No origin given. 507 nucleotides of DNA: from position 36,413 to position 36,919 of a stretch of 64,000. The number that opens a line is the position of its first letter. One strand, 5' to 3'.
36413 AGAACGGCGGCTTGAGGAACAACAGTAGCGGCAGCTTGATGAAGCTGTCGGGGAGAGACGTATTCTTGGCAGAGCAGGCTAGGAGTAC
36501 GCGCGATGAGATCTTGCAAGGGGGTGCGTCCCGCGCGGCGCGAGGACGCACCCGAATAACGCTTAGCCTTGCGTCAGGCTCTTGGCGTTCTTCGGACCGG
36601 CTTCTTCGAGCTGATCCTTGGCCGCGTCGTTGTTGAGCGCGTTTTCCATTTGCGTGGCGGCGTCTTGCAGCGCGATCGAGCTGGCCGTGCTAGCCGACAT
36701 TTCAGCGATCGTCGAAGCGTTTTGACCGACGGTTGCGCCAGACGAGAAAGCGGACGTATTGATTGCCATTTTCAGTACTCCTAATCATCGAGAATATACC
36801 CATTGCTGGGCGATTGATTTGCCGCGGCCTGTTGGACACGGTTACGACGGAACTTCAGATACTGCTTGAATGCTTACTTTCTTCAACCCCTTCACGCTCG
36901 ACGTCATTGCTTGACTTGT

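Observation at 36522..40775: Pilin locus is a three-copy mosaic: two intact PIP-hrpY cassettes, one 3' stump at the ancestral position, plus an hpaB fragment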

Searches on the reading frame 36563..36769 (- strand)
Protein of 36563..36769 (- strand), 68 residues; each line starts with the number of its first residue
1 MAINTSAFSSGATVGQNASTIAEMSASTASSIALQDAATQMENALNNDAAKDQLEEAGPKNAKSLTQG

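Call 4: search_protein_families(library=pfam, max_evalue=0.1, proteins=[window:36563-36769:-])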
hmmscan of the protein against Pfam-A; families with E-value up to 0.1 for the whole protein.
window:36563-36769:- (68 aa): 0 families

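Call 5: search_protein_families(library=ncbifam, max_evalue=0.1, proteins=[window:36563-36769:-])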
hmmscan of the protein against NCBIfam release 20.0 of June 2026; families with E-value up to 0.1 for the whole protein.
window:36563-36769:- (68 aa): 1 family
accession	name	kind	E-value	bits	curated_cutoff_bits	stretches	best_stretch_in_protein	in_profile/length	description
NF041507.1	HrpE_Xanth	equivalog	5.9e-06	26.6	90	1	13-67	30-84/85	HrpE family protein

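Call 7: find_encoding_contigs(protein=window:36563-36769:-, flank=6000, max_places=8)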
Protein window:36563-36769:- (68 aa): 24 contigs read that carry it; 8 places shown.
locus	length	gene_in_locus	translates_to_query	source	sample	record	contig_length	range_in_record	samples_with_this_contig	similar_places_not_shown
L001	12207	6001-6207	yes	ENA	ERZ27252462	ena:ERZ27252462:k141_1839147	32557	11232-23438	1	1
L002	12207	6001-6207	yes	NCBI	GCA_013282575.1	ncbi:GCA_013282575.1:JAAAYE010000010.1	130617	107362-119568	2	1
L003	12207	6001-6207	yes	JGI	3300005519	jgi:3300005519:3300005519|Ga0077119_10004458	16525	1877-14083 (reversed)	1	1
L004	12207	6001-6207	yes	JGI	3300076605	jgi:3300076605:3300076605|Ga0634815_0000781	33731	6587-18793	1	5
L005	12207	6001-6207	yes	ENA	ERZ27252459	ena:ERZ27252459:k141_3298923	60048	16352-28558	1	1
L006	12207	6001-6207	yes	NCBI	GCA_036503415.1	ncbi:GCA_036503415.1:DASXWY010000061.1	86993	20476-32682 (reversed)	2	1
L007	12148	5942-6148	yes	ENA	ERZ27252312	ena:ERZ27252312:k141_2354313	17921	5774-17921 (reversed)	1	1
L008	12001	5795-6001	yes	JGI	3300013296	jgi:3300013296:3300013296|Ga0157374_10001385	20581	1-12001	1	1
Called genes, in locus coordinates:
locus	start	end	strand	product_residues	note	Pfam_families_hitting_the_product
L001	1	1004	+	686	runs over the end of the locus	PF00771:FHIPEP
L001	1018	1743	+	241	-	PF09483:HpaP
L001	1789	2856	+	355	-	PF01052:FliMN_C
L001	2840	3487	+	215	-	PF00813:FliP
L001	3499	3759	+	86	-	PF01313:Bac_export_3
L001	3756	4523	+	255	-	-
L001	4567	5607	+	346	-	-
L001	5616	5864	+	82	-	-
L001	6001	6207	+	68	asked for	-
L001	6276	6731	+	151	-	PF05932:CesT (faint)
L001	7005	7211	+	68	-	-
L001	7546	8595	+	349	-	-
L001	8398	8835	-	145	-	-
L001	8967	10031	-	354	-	-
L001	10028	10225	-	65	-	-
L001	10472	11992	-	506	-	PF00082:Peptidase_S8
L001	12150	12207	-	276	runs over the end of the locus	-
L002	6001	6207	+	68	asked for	-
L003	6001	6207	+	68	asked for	-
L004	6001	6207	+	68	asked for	-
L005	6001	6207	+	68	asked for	-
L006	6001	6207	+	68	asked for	-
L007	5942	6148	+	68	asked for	-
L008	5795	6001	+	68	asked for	-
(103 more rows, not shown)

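Call 26: list_cluster_members(proteins=[window:36563-36769:-, window:40139-40594:-, window:41027-42052:-, window:38731-39780:-])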
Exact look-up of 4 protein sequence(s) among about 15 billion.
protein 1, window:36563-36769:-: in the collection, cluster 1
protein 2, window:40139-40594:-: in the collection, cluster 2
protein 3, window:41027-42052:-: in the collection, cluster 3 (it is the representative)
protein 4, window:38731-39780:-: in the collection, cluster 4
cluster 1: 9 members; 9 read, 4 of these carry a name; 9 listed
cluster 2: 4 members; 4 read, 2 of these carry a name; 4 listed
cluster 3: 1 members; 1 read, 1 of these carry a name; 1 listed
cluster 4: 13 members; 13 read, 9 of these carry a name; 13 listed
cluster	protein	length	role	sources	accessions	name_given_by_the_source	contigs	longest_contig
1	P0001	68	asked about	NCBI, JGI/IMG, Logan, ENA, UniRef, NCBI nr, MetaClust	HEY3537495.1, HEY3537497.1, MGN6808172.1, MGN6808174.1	MAG: hypothetical protein ACTHJZ_19815 [Trinickia sp.] | hypothetical protein | hypothetical protein n=1 Tax=Burkholderiaceae TaxID=119060 RepID=UPI001214BFF2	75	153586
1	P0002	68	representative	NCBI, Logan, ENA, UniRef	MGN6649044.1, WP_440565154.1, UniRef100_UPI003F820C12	hypothetical protein [Trinickia sp.] | hypothetical protein n=1 Tax=Trinickia sp. TaxID=2571163 RepID=UPI003F820C12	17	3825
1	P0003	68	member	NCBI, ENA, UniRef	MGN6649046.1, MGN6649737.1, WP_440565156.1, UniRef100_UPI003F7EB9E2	hypothetical protein [Trinickia sp.] | hypothetical protein n=1 Tax=Trinickia sp. TaxID=2571163 RepID=UPI003F7EB9E2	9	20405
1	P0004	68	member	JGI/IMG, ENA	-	hypothetical protein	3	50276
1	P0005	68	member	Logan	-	-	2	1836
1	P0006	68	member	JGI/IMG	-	-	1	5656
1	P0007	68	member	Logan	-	-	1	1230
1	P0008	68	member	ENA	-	-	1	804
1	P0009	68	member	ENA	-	-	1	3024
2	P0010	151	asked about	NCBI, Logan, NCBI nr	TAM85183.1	molecular chaperone Tir [bacterium] | MAG: molecular chaperone Tir [bacterium]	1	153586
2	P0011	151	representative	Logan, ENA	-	-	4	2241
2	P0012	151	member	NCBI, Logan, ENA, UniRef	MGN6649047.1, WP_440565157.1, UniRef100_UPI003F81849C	CesT family type III secretion system chaperone [Trinickia sp.] | CesT family type III secretion system chaperone n=1 Tax=Trinickia sp. TaxID=2571163 ...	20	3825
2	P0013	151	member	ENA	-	-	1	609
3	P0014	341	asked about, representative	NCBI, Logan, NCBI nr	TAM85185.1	hypothetical protein EPN42_16095 [bacterium] | MAG: hypothetical protein EPN42_16095 [bacterium]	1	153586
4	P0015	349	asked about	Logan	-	-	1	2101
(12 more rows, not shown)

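Call 42: find_homologous_proteins(query=window:36563-36769:-, max_evalue=0.01)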
Query window:36563-36769:- (68 aa): 27 proteins with E <= 0.01 among 28 candidates.
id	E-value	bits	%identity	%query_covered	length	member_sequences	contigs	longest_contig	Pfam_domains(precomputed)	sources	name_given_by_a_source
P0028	1.7e-30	120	97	100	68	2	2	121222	-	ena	-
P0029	2.2e-30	120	99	100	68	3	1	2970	-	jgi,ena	-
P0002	1.9e-29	117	94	100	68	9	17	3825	-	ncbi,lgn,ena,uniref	ncbi:hypothetical protein [Trinickia sp.]|uniref:hypothetical protein n=1 Tax=Trinickia sp. TaxID=25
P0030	4.9e-29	116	94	100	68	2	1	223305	-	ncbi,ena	-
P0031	5.9e-28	112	93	100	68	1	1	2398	-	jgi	-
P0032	1.0e-27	112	91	100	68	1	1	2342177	-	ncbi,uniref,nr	ncbi:hypothetical protein [Trinickia acidisoli]|uniref:hypothetical protein n=1 Tax=Trinickia acidis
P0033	1.2e-26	108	88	100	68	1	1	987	-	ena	-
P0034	1.4e-25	105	85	100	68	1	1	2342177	-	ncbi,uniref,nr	ncbi:hypothetical protein [Trinickia acidisoli]|uniref:hypothetical protein n=1 Tax=Trinickia acidis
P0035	1.8e-20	89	78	94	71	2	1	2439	-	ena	-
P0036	5.9e-20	87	78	94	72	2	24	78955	-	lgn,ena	-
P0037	2.6e-19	85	76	100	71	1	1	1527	-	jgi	jgi:hypothetical protein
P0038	1.5e-18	83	86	72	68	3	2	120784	-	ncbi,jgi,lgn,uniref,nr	ncbi:hypothetical protein [Paraburkholderia phosphatilytica]|jgi:cell division protein FtsL|uniref:h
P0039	2.1e-18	83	73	100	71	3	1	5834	-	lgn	-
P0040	5.0e-18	81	72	94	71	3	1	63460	-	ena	-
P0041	6.4e-18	81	74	100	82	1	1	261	-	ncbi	ncbi:hypothetical protein, partial [Trinickia terrae]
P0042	1.0e-17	81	75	93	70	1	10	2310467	-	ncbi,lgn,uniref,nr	ncbi:hypothetical protein WKR88_15130 [Trinickia caryophylli]|uniref:Uncharacterized protein n=1 Tax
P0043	1.4e-17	80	75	93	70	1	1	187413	-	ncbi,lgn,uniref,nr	ncbi:hypothetical protein [Burkholderia lata]|uniref:hypothetical protein n=1 Tax=Burkholderia lata 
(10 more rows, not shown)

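Call 44: search_protein_families(library=ncbifam, alignment_id=A3, max_evalue=0.01)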
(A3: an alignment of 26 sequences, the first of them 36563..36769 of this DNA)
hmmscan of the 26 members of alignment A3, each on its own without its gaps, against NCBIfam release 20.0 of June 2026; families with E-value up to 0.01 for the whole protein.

A. member 1, window:36563-36769:- (68 aa): 1 family
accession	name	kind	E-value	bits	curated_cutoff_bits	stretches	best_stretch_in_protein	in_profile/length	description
NF041507.1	HrpE_Xanth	equivalog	5.9e-06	26.6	90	1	13-67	30-84/85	HrpE family protein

B. families by the number of members that match (of 26 scanned): 2 families
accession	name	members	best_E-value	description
NF041507.1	HrpE_Xanth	26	3.4e-08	HrpE family protein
NF041219.1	BagN_FevL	1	0.0025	bagremycin/ferroverdin biosynthesis UbiD family decarboxylase BagN/FevL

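Call 45: find_encoding_contigs(protein=P0032, flank=8000, max_places=3)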
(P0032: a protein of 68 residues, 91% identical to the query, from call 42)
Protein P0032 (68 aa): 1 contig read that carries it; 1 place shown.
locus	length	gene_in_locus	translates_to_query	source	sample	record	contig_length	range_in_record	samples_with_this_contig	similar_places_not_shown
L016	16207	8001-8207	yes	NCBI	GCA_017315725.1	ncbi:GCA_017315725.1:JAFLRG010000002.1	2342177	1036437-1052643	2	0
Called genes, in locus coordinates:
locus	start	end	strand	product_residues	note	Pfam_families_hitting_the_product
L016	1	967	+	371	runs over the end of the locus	PF01312:Bac_export_2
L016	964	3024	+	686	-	PF00771:FHIPEP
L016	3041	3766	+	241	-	PF09483:HpaP, PF02120:Flg_hook (faint)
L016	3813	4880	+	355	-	PF01052:FliMN_C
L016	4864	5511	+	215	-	PF00813:FliP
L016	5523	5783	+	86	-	PF01313:Bac_export_3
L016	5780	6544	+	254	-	-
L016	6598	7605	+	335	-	-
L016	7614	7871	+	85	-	-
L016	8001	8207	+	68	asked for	-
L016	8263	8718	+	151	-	-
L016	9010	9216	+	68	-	-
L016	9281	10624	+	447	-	-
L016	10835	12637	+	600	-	PF02743:dCache_1, PF22673:MCP-like_PDC_1 (faint), PF00672:HAMP (weak), PF00015:MCPsignal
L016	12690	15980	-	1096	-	PF12796:Ank_2, PF00023:Ank (weak), PF12796:Ank_2, PF13857:Ank_5 (weak), PF12796:Ank_2, PF13857:Ank_5 (weak), PF12796:Ank_2, PF12796:Ank_2, +4 more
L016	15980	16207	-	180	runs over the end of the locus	-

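Call 46: find_encoding_contigs(protein=P0042, flank=8000, max_places=3)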
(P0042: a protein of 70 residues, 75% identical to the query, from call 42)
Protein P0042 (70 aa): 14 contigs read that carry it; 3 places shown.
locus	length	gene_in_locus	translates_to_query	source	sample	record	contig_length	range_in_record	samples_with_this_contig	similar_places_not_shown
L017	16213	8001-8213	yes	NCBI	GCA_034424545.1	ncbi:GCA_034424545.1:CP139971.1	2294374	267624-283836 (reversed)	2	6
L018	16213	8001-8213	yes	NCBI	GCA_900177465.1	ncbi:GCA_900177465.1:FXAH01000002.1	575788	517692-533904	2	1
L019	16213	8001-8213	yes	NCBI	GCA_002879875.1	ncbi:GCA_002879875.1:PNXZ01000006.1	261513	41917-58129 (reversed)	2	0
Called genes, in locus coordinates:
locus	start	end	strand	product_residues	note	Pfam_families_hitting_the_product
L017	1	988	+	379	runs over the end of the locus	PF01312:Bac_export_2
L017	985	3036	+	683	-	PF00771:FHIPEP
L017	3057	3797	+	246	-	PF09483:HpaP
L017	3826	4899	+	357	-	PF01052:FliMN_C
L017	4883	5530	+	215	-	PF00813:FliP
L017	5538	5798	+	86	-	PF01313:Bac_export_3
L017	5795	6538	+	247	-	-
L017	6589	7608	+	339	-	-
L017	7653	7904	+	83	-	-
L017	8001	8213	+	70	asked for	-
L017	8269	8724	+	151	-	-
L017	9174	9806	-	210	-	-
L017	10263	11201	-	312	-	-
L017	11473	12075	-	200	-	PF00226:DnaJ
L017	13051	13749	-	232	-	-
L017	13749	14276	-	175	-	PF07638:Sigma70_ECF (weak), PF04542:Sigma70_r2, PF08281:Sigma70_r4_2, PF04545:Sigma70_r4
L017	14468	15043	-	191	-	-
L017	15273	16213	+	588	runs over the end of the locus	PF00990:GGDEF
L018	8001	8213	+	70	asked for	-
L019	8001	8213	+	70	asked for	-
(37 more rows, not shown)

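Call 59: search_solved_structures(query=A3, max_evalue=10)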
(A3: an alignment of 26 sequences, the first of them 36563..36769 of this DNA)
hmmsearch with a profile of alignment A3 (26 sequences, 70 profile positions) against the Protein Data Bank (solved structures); distinct sequences matched with E-value up to 10: 1.
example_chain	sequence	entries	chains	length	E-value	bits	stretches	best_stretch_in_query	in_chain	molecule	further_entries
9n0y_D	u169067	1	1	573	0.018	18.6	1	4-41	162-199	Protein phosphatase EYA3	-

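Call 62: find_encoding_contigs(protein=P0038, flank=6000, max_places=2)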
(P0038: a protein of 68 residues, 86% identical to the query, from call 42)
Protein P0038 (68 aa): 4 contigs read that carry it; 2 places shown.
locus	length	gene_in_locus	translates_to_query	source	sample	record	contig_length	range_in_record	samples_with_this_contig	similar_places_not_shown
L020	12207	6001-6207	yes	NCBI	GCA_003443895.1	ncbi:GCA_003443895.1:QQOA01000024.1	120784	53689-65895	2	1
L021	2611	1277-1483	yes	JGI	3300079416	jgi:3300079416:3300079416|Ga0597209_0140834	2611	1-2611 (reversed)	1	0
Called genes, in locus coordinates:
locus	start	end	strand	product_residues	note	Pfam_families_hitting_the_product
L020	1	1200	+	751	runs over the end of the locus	-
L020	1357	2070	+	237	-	-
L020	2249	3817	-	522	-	PF12796:Ank_2 (faint), PF13637:Ank_4 (faint), PF13857:Ank_5 (faint), PF13606:Ank_3 (faint)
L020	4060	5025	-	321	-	-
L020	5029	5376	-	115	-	PF00300:His_Phos_1 (weak)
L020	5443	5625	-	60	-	PF00300:His_Phos_1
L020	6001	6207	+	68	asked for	-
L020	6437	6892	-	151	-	-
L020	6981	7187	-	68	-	-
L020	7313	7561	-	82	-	-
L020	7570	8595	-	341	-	-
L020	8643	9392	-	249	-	-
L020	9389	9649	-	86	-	PF01313:Bac_export_3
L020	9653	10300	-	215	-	PF00813:FliP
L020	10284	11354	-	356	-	PF01052:FliMN_C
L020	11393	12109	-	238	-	PF09483:HpaP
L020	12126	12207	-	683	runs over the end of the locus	PF00771:FHIPEP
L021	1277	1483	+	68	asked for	-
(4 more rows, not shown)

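Call 63: find_encoding_contigs(protein=P0043, flank=6000, max_places=2)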
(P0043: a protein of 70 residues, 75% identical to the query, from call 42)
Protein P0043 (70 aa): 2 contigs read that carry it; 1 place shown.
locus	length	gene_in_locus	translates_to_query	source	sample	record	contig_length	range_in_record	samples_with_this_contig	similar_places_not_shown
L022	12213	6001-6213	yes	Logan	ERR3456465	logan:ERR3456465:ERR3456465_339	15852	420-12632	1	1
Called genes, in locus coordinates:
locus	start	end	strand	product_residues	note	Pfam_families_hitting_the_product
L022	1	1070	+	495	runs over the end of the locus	?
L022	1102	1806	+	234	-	PF09483:HpaP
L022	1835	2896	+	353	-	PF01052:FliMN_C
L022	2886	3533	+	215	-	PF00813:FliP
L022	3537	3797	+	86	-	PF01313:Bac_export_3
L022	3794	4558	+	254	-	-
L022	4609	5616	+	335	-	-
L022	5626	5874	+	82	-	-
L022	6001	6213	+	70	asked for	-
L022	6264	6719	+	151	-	-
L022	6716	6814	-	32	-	-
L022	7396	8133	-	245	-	-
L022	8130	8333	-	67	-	-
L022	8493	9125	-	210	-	-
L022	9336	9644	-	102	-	-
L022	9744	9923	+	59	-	-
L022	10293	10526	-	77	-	-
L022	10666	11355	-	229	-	-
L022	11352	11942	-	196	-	PF07638:Sigma70_ECF (faint), PF04542:Sigma70_r2, PF08281:Sigma70_r4_2, PF04545:Sigma70_r4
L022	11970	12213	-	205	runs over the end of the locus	-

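Call 64: predict_structure(alignment_id=A3)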
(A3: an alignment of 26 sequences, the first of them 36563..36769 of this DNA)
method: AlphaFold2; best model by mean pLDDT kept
length: 68 residues; sequences in the alignment: 26
mean_pLDDT: 59.2   pTM: 0.27
mean pLDDT of the five models: 59.2, 59.1, 58.6, 54.1, 53.9
residues with pLDDT >= 90: 0; 70-90: 1; 50-70: 65; < 50: 2
segments of 3 or more residues with pLDDT < 50: none
pLDDT, mean of each block of 10 residues (from residue 1): 58 63 64 64 60 53 52
secondary structure, 60 per line:
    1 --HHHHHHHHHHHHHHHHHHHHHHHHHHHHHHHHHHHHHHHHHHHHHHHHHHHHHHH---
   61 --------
elements in order: H3-57

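Call 65: find_encoding_contigs(protein=P0002, flank=5000, max_places=4)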
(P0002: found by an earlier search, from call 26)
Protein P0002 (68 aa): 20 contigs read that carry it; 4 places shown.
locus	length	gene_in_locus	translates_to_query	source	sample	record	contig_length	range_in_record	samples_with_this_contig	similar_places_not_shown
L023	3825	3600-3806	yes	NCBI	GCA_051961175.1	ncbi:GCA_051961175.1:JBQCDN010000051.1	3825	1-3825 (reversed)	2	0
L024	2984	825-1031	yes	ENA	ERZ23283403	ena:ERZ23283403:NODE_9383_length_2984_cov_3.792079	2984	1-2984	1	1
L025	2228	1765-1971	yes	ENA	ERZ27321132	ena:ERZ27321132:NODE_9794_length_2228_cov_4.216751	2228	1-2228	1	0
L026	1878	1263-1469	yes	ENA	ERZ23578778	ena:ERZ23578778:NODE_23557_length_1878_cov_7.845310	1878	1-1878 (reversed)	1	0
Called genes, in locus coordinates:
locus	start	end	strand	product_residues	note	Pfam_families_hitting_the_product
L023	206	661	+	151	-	PF05932:CesT (faint)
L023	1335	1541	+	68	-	-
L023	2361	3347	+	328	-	-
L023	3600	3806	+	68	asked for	-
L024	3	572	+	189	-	?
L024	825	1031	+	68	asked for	-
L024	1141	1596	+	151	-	PF05932:CesT (faint)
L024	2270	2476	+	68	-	-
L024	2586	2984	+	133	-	?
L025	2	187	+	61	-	?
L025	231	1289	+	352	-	-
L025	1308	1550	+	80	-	-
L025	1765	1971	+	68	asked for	-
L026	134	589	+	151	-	PF05932:CesT (faint)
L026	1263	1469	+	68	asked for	-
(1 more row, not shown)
